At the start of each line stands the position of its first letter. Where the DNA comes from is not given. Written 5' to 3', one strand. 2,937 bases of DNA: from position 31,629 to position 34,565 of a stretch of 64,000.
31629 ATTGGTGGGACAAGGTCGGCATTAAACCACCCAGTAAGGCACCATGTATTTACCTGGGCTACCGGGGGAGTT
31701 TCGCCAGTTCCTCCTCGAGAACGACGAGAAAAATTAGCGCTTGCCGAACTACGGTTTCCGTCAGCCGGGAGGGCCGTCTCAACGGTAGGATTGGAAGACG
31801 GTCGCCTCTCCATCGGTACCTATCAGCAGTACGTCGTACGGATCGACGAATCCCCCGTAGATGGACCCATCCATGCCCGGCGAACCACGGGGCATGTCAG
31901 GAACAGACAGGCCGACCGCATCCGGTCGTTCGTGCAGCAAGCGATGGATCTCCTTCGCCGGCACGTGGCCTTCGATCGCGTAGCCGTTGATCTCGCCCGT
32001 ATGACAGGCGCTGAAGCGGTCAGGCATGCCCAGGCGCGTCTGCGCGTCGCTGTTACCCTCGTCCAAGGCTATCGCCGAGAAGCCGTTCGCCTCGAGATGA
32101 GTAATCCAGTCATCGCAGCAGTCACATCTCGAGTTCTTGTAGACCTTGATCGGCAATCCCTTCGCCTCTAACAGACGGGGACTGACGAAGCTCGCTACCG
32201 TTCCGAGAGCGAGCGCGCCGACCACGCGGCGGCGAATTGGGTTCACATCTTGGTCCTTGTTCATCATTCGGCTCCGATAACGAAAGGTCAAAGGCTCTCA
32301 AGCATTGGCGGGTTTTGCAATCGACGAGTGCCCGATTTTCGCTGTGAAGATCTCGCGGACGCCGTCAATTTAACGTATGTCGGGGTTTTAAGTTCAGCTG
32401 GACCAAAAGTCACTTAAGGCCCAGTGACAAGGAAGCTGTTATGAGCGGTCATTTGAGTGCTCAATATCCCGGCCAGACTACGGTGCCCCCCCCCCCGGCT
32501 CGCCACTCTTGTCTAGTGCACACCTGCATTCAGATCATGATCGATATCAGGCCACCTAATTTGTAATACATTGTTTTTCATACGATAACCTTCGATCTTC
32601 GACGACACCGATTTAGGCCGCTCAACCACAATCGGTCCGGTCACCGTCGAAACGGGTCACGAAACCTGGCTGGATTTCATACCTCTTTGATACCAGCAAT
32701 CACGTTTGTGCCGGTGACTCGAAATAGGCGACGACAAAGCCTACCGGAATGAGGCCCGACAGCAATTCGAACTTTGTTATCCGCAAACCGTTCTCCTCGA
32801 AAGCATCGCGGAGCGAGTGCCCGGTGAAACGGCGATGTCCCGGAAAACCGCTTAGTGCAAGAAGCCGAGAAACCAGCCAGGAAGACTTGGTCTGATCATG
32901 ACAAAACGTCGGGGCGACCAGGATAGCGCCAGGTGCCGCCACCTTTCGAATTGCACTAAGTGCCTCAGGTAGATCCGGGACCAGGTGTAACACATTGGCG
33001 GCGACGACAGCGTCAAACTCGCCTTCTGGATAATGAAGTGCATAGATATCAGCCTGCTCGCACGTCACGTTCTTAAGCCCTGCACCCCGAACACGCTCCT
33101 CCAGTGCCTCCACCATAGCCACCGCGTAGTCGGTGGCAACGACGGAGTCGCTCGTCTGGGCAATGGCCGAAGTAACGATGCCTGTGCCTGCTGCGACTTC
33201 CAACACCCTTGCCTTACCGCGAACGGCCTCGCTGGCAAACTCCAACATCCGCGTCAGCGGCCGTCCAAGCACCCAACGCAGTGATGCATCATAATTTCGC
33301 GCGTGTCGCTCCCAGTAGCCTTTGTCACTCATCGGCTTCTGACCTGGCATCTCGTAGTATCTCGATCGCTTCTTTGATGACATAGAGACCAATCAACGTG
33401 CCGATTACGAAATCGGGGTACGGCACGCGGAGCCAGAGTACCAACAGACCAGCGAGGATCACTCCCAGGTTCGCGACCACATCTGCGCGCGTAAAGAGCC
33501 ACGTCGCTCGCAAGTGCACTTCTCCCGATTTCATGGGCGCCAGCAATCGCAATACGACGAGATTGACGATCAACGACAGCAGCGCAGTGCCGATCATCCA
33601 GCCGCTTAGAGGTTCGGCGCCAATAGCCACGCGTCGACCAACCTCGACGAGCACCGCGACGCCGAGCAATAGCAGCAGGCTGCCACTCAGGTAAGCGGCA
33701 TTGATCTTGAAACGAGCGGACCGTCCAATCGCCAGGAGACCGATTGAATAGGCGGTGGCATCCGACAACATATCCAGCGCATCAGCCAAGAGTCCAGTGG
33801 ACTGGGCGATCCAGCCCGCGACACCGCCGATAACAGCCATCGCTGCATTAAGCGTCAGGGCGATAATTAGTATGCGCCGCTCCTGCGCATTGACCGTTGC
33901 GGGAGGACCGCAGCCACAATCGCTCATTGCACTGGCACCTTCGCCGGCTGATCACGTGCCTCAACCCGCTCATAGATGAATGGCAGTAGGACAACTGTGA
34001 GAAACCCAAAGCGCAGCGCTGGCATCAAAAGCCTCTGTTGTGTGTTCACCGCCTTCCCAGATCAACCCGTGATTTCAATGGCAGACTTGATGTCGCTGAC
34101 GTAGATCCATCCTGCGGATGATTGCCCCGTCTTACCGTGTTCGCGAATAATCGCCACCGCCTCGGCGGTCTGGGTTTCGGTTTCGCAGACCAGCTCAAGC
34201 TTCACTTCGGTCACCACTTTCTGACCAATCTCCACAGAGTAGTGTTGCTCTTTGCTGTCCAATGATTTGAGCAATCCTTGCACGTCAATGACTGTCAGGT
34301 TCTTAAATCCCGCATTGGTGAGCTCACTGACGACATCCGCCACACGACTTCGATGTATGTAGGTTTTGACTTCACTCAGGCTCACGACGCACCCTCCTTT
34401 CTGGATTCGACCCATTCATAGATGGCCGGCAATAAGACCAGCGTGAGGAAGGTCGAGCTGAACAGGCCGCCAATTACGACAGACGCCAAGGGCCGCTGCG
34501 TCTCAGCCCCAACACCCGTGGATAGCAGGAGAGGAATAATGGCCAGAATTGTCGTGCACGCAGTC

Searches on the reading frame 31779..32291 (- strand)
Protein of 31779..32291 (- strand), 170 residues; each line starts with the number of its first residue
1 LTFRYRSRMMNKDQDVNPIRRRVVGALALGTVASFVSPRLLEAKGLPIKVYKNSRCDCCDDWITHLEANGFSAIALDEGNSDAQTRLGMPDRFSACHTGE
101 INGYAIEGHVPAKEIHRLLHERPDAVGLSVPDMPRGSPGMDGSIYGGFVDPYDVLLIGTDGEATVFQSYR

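Call 81: search_protein_families(library=pfam, proteins=[window:31779-32291:-], max_evalue=0.001)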
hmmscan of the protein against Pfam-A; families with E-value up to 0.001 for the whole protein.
window:31779-32291:- (170 aa): 1 family
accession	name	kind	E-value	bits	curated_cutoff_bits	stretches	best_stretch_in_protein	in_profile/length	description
PF04214.18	DUF411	-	2.3e-24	85.3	27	1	94-140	2-48/48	Protein of unknown function, DUF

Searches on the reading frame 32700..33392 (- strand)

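Call 21: search_protein_families(library=pfam, proteins=[window:32700-33392:-], max_evalue=0.001)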
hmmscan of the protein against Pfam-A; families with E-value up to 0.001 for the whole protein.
window:32700-33392:- (230 aa): 11 families
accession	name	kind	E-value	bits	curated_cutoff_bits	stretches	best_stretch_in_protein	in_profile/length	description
PF08241.18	Methyltransf_11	-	1.5e-18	67.6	21.2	1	64-159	1-94/95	Methyltransferase domain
PF13649.12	Methyltransf_25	-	1.8e-18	67.4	27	1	63-155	1-96/97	Methyltransferase domain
PF13489.12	Methyltransf_23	-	1.1e-17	64.7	27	1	46-206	9-162/164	Methyltransferase domain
PF08242.18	Methyltransf_12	-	2.2e-16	60.8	30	1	64-158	1-98/98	Methyltransferase domain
PF13847.12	Methyltransf_31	-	2.9e-16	59.9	27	1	60-165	4-114/145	Methyltransferase domain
PF01209.24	Ubie_methyltran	-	8.5e-10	38.8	20.1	1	56-164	44-155/233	ubiE/COQ5 methyltransferase family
PF00398.26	RrnaAD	-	4.7e-06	26.3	24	1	58-123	29-92/263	Ribosomal RNA adenine dimethylase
PF01135.25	PCMT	-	8.8e-06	26.1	20.3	1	48-161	64-172/210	Protein-L-isoaspartate(D-aspartate) O-methyltransferase (PCMT)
PF05401.17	NodS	-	8.7e-05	22.9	24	1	47-151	32-132/201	Nodulation protein S (NodS)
PF10294.15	Methyltransf_16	-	0.00015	22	21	1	58-158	45-154/174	Lysine methyltransferase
PF05175.20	MTS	-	0.00097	19.3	23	0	60-131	32-104/170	Methyltransferase small domain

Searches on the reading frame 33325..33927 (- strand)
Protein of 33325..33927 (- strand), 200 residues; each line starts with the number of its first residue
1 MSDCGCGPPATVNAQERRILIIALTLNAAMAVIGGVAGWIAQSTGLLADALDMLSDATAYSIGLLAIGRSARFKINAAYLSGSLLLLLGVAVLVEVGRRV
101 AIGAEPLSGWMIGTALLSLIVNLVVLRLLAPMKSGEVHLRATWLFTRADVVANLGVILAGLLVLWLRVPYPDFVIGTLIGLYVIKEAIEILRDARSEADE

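Call 21: search_protein_families(library=pfam, proteins=[window:33325-33927:-], max_evalue=0.001)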
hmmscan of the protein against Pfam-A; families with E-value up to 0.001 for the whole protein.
window:33325-33927:- (200 aa): 1 family
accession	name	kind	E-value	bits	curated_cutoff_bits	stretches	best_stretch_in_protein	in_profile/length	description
PF01545.26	Cation_efflux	-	1e-22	81.3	26.6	1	20-196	1-195/198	Cation efflux family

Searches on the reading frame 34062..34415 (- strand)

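Call 21: search_protein_families(library=pfam, proteins=[window:34062-34415:-], max_evalue=0.001)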
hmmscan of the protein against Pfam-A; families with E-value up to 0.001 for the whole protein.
window:34062-34415:- (117 aa): 1 family
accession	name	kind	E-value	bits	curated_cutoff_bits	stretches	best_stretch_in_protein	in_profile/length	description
PF00543.27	P-II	-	5.6e-09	36.7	25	1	16-115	4-98/102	Nitrogen regulatory protein P-II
